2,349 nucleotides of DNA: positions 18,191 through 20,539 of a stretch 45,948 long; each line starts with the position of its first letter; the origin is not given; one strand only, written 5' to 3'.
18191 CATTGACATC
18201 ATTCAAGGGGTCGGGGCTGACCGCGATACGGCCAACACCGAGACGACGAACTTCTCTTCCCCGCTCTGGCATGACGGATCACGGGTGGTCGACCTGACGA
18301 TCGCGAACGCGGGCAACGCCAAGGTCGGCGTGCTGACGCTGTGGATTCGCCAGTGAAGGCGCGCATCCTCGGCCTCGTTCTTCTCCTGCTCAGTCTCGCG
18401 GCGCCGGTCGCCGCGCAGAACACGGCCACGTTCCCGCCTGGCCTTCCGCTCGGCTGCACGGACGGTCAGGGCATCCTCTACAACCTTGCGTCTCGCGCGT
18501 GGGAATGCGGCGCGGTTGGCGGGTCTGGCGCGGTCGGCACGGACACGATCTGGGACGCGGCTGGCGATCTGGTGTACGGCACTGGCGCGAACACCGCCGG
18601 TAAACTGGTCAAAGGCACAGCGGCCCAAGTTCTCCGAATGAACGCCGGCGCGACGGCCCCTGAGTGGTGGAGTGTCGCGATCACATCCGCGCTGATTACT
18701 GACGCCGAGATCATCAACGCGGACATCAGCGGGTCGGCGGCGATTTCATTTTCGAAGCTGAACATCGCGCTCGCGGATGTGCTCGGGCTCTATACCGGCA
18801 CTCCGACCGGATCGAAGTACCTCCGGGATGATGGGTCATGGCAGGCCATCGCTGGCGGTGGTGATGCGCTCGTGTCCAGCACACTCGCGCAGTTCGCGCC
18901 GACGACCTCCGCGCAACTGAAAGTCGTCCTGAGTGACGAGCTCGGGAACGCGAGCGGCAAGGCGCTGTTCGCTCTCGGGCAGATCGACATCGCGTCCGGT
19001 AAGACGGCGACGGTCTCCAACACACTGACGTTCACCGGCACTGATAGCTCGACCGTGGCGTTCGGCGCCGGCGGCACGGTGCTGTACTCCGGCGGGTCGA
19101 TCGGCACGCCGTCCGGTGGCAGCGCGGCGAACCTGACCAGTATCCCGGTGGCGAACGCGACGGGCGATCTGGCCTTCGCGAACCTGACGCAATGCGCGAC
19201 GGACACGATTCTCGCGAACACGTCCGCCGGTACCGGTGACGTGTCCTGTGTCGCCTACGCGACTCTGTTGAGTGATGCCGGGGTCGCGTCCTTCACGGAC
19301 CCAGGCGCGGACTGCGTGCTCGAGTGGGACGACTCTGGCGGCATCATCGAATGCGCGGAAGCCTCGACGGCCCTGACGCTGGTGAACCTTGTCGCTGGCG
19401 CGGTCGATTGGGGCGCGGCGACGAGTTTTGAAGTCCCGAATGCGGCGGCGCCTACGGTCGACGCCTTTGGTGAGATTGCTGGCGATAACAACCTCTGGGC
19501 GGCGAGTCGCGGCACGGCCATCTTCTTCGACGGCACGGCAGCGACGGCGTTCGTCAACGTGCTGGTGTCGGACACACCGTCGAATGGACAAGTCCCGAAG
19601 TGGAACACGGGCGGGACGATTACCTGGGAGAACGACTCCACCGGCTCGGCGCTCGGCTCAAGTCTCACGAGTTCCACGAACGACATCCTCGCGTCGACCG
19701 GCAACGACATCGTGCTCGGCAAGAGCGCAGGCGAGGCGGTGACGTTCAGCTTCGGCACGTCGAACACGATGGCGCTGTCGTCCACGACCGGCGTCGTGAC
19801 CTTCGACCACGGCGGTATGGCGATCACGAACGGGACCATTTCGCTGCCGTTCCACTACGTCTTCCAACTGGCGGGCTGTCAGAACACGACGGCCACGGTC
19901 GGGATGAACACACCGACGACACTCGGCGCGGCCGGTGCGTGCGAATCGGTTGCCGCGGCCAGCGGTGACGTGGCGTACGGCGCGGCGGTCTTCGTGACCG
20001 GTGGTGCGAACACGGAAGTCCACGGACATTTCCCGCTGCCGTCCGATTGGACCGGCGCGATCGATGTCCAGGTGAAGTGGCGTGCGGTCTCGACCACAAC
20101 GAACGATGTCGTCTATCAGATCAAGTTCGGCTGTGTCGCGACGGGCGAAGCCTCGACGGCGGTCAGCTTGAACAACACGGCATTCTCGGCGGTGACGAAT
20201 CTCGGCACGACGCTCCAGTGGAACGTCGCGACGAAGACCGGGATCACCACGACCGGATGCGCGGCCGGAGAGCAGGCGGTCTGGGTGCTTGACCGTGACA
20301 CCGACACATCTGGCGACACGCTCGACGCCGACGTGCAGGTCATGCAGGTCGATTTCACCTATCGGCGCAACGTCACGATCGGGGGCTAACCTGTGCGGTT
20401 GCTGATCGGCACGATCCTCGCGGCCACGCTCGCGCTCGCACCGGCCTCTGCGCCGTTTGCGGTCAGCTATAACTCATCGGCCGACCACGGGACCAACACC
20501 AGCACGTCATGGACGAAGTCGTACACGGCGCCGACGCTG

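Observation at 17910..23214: Fibre-position cluster of five proteins with signal-peptide-like N-termini, one ending in a PEP-CTERM exosortase sorting signal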

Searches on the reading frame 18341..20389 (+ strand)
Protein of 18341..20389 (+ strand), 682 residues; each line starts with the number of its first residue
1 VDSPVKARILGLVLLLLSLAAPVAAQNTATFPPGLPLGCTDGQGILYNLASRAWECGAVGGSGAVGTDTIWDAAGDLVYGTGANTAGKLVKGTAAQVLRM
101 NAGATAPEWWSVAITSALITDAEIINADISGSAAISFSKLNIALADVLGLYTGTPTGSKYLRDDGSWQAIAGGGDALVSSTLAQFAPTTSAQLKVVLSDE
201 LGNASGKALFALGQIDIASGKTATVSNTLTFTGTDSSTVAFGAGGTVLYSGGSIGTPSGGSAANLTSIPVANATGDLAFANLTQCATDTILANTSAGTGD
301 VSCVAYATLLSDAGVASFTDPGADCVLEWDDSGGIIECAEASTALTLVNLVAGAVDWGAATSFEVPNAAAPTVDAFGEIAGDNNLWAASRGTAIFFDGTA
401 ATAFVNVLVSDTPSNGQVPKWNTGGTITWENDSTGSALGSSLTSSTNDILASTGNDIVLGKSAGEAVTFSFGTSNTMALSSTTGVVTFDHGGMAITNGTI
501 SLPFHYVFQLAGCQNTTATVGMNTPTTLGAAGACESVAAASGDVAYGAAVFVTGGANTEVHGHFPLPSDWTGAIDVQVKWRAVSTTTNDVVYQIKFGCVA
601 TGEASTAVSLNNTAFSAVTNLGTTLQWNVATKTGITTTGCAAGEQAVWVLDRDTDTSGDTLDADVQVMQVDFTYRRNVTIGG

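Call 5: search_protein_families(library=ncbifam, proteins=[window:18341-20389:+], max_evalue=1)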
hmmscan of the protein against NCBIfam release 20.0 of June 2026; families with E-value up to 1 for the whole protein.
window:18341-20389:+ (682 aa): 0 families

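Call 6: search_protein_families(library=pfam, proteins=[window:18341-20389:+], max_evalue=1)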
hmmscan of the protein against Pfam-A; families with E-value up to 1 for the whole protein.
window:18341-20389:+ (682 aa): 0 families

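Call 7: search_protein_families(library=phrogs, proteins=[window:18341-20389:+], max_evalue=0.1)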
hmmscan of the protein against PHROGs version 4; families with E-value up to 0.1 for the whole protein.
window:18341-20389:+ (682 aa): 0 families

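Call 11: search_dna_similar(query=window:18341-20389:+, collection=phages, mode=protein, max_evalue=0.001)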
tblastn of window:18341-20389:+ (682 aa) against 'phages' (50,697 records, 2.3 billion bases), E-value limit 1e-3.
No match.

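Call 19: find_homologous_proteins(query=window:18353-20389:+, max_evalue=0.001)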
Query window:18353-20389:+ (678 aa): 407 proteins with E <= 0.001 among 8000 candidates; the best 120 are listed.
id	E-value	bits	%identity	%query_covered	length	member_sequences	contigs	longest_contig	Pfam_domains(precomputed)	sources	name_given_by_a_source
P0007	0.0e+0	1445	100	100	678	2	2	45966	-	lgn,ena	-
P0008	8.6e-163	561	49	90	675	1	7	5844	-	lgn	-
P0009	4.9e-162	559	64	34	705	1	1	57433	-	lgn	-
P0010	4.8e-143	496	84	27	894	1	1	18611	-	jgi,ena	-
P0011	2.3e-123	431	73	27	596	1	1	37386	-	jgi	jgi:hypothetical protein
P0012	7.8e-117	410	61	28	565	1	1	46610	-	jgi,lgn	jgi:hypothetical protein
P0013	2.9e-111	391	61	35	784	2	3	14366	-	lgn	-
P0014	2.7e-105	372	46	20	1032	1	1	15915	-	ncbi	-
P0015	1.7e-78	283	70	27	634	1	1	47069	-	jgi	jgi:hypothetical protein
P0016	6.3e-78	281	59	15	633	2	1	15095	PF07410.18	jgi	-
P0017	2.7e-75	272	40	47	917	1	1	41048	-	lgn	-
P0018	4.7e-74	268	53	20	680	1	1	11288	-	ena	-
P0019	8.3e-73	264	59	15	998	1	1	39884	-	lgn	-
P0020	5.3e-65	238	66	17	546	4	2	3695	-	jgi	jgi:hypothetical protein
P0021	3.8e-60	222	47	46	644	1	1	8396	-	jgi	jgi:hypothetical protein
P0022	2.0e-58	217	38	54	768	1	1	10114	-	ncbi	-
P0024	3.0e-55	206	34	45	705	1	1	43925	-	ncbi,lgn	-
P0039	1.1e-38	151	54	23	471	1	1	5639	-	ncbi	-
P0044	8.4e-36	142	49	17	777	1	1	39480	-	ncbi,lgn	-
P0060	8.7e-30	122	78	12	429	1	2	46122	-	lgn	-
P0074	8.3e-28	115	73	13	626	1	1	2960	-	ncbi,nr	ncbi:MAG: hypothetical protein Q7K40_02980, partial [bacterium]|nr:hypothetical protein [bacterium]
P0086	1.2e-26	112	59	17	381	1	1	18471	-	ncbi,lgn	-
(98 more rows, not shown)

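Call 22: find_encoding_contigs(protein=P0012, flank=10000, max_places=2)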
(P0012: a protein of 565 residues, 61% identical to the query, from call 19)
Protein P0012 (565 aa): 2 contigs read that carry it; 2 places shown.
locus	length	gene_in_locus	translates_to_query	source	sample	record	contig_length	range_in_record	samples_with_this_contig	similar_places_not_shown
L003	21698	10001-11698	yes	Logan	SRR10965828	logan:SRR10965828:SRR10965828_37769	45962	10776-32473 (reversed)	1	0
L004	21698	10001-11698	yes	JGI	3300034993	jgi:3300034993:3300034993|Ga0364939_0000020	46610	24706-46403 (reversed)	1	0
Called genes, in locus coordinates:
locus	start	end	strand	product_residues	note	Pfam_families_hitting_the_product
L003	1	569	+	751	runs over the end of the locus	-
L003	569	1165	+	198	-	PF24072:T7_gp14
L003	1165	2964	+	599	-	-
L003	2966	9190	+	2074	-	PF18760:ART-PolyVal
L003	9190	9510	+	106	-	-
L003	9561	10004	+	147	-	-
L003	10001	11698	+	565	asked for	-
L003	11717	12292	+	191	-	-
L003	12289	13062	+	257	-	-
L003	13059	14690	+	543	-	-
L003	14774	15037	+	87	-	-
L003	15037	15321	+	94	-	-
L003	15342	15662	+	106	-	-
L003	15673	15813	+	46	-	-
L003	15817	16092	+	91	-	-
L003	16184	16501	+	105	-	-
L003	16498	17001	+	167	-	PF09374:PG_binding_3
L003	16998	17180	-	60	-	-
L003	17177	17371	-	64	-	-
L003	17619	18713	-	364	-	PF00589:Phage_integrase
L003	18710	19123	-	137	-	-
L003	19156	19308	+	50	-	-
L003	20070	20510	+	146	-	-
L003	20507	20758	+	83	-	-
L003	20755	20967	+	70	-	PF12728:HTH_17 (weak)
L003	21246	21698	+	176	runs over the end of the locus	-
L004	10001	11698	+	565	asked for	-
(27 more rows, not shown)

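Call 23: find_encoding_contigs(protein=P0060, flank=10000, max_places=2)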
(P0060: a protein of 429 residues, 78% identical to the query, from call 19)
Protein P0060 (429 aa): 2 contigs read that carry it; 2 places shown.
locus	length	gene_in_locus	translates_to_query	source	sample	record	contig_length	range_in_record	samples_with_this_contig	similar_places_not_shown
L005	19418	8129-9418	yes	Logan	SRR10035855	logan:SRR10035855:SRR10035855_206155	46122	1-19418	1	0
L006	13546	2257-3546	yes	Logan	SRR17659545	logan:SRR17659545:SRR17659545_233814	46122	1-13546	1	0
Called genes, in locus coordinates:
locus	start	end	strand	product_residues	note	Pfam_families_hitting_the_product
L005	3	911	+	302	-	?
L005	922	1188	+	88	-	-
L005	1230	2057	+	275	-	-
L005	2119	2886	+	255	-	-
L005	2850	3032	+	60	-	-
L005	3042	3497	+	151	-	-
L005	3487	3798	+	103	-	-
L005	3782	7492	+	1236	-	-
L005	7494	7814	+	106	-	-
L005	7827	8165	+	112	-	-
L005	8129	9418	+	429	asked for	-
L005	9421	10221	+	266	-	-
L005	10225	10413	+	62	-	-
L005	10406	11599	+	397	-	-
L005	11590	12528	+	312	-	PF13385:Laminin_G_3, PF02839:CBM_5_12 (weak)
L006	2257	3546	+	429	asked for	-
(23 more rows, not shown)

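Call 30: search_solved_structures(query=window:18353-20389:+, max_evalue=1, show_alignments=2)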
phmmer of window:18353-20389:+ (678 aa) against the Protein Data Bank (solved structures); distinct sequences matched with E-value up to 1: 9.
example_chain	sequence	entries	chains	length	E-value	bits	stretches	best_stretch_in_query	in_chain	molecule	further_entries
4v9n_AK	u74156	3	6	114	0.15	13.8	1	219-271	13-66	30S ribosomal protein S11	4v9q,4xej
4yhh_K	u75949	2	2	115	0.15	13.8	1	219-271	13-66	30S ribosomal protein S11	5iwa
5wnq_K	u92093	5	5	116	0.16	13.7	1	219-271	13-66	30S ribosomal protein S11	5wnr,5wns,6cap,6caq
6cao_K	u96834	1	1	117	0.16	13.7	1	219-271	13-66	30S ribosomal protein S11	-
6gzq_K2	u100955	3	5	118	0.16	13.7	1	219-271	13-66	30S ribosomal protein S11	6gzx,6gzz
1i94_K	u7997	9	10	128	0.16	13.6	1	214-271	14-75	30S RIBOSOMAL PROTEIN S11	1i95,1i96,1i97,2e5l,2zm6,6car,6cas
10px_1k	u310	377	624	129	0.17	13.6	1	214-271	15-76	30S ribosomal protein S11 | Ribosomal protein S11 | 16S Ribosomal protein S11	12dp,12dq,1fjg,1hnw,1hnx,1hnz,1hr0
1x18_G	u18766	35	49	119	0.17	13.6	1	219-271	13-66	30S ribosomal protein S11 | RIBOSOMAL PROTEIN S11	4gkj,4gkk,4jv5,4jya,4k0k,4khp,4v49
4zer_1k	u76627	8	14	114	0.18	13.5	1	219-271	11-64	30S ribosomal protein S11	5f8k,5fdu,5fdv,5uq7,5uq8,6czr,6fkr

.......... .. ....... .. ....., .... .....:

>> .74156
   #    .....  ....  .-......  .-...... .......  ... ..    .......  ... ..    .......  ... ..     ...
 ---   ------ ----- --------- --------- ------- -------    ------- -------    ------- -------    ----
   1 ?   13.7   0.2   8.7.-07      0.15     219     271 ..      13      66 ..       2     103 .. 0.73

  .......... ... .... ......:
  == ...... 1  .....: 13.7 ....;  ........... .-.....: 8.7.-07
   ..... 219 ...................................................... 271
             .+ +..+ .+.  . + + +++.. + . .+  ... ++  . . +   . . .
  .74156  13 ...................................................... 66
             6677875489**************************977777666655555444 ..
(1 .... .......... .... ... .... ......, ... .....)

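Call 38: list_cluster_members(proteins=[P0014, P0022, P0024, P0039, P0044, P0086, P0074])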
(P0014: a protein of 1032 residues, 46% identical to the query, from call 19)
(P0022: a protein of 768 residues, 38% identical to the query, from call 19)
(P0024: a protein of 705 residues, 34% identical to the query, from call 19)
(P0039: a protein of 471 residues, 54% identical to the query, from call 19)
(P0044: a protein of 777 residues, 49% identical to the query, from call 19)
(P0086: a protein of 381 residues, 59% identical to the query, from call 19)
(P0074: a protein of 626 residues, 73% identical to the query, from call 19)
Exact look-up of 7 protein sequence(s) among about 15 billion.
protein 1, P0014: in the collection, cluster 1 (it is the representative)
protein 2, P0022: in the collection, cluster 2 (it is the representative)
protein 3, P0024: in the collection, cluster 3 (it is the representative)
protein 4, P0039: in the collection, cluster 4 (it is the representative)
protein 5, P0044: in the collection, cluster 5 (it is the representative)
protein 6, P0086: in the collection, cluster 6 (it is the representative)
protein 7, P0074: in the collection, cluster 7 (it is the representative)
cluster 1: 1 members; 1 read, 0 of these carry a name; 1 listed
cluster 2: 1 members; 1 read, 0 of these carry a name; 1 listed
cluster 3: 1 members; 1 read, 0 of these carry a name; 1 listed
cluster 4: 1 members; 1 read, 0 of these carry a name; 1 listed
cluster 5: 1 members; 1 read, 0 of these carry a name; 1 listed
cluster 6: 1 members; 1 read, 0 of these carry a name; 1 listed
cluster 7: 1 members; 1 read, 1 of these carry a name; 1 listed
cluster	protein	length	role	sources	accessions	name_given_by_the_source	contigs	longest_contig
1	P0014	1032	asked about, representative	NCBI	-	-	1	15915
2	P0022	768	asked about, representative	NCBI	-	-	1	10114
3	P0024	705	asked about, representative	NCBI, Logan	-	-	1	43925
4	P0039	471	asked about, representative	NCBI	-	-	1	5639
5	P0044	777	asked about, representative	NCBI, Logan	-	-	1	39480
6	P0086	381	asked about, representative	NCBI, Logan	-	-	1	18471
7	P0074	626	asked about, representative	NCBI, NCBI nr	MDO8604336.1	MAG: hypothetical protein Q7K40_02980, partial [bacterium] | hypothetical protein [bacterium]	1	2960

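Call 76: predict_structure(alignment_id=A4)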
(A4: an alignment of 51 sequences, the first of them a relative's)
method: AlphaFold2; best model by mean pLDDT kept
length: 678 residues; sequences in the alignment: 51
mean_pLDDT: 65.3   pTM: 0.40
mean pLDDT of the five models: 65.3, 64.4, 63.7, 63.3, 62.5
residues with pLDDT >= 90: 133; 70-90: 147; 50-70: 204; < 50: 194
segments of 3 or more residues with pLDDT < 50: 18-26, 56-114, 116-133, 135-137, 144-176, 195-204, 318-320, 323-333, 351-353, 357-360, 364-366, 376-379, 431-444, 446-449
pLDDT, mean of each block of 10 residues (from residue 1): 79 63 49 79 83 61 40 39 38 37 36 43 42 50 46 41 41 46 50 47 51 71 69 66 60 52 53 52 76 69 75 52 45 49 53 49 51 51 59 64 61 75 71 44 48 58 66 72 63 79 95 91 90 73 92 89 92 95 93 95 90 88 93 88 95 93 97 79
secondary structure, 60 per line:
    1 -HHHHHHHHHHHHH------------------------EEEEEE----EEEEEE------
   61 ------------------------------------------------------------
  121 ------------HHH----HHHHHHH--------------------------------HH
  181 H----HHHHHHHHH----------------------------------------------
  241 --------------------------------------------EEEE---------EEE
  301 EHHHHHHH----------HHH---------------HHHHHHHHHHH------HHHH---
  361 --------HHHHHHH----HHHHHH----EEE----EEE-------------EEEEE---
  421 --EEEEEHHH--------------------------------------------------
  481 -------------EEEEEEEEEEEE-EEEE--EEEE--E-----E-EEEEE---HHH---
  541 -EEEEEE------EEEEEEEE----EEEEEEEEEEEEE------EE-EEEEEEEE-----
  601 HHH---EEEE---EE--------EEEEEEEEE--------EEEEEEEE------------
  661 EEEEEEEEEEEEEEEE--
elements in order (helices of 4 or more, strands of 3 or more residues): H2-14 E39-44 E49-54 H140-146 H186-194 E285-288 E298-301 H302-308 H337-347 H354-357 H369-375 H380-385 E390-392 E397-399 E413-417 E423-427 E494-505 E507-510 E513-516 E527-531 E542-547 E554-561 E566-578 E588-595 E607-610 E624-632 E641-648 E661-676

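Call 80: fold_search(model_id=the predicted structure, library=pdb)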
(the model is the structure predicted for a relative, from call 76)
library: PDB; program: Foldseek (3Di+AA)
matches with E <= 10: 1383; with E <= 0.001: 45
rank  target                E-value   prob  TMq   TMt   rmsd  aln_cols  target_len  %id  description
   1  8qpg_TA               4.2e-05  1.00  0.15  0.23  14.3       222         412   13  Turret of Haloferax tailed virus 1 (released 2024-10-09)
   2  8a28_A                1.6e-04  1.00  0.16  0.25   6.4       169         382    6  Structure of the astacin zymogen of LAST-MAM from Limulus polyphemus (released 2022-10-19)
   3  8trv_B                1.9e-04  1.00  0.15  0.31   6.0       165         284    8  Structure of the EphA2 LBDCRD bound to FabS1C_C1 (released 2024-07-17)
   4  9gg2_A                1.9e-04  0.25  0.06  0.08  24.8       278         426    6  Structure of IPNV L5 capsid (released 2025-01-08)
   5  7vrp_B                2.1e-04  0.93  0.10  0.15  19.8       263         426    9  Structure of infectious bursal disease virus Gx strain (released 2022-03-30)
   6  7vrn_B                2.1e-04  0.90  0.10  0.15  19.8       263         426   11  Structure of infectious bursal disease virus Gt strain (released 2022-03-30)
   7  7vrp_J                2.4e-04  0.96  0.11  0.16  20.3       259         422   10  Structure of infectious bursal disease virus Gx strain (released 2022-03-30)
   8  8iqe_A                2.5e-04  1.00  0.12  0.14   5.1       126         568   17  Crystal structure of tetrameric K2-2 TSP (released 2024-02-21)
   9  8iq9_B                2.7e-04  1.00  0.13  0.15   4.9       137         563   14  Crystal structure of trimeric K2-2 TSP in complex with tetrasaccharide and octasaccharide (released 2024-02-21)
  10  8jiy                  2.7e-04  1.00  0.13  0.33   6.3       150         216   11  A carbohydrate binding domain of a putative chondroitinase (released 2023-09-20)
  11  8iqe_B                3.3e-04  1.00  0.13  0.15   6.3       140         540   16  Crystal structure of tetrameric K2-2 TSP (released 2024-02-21)
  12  7qx6                  3.9e-04  1.00  0.13  0.14   5.5       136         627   14  mosquitocidal Cry11Aa-E583Q determined at pH 7 from naturally-occurring nanocrystals by Serial femtosecond crystallograp (released 2022-07-27)
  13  3p1i_A                3.9e-04  1.00  0.17  0.52   6.5       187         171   10  Ligand binding domain of human ephrin type-B receptor 3 (released 2011-01-19)
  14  2e31_A                3.9e-04  1.00  0.14  0.32   8.7       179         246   12  Structural basis for selection of glycosylated substrate by SCFFbs1 ubiquitin ligase (released 2007-03-20)
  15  2bba_A                4.2e-04  1.00  0.17  0.48   7.4       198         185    9  Crystal Structure and Thermodynamic Characterization of the EphB4 Receptor in Complex with an ephrin-B2 Antagonist Pep (released 2006-07-18)
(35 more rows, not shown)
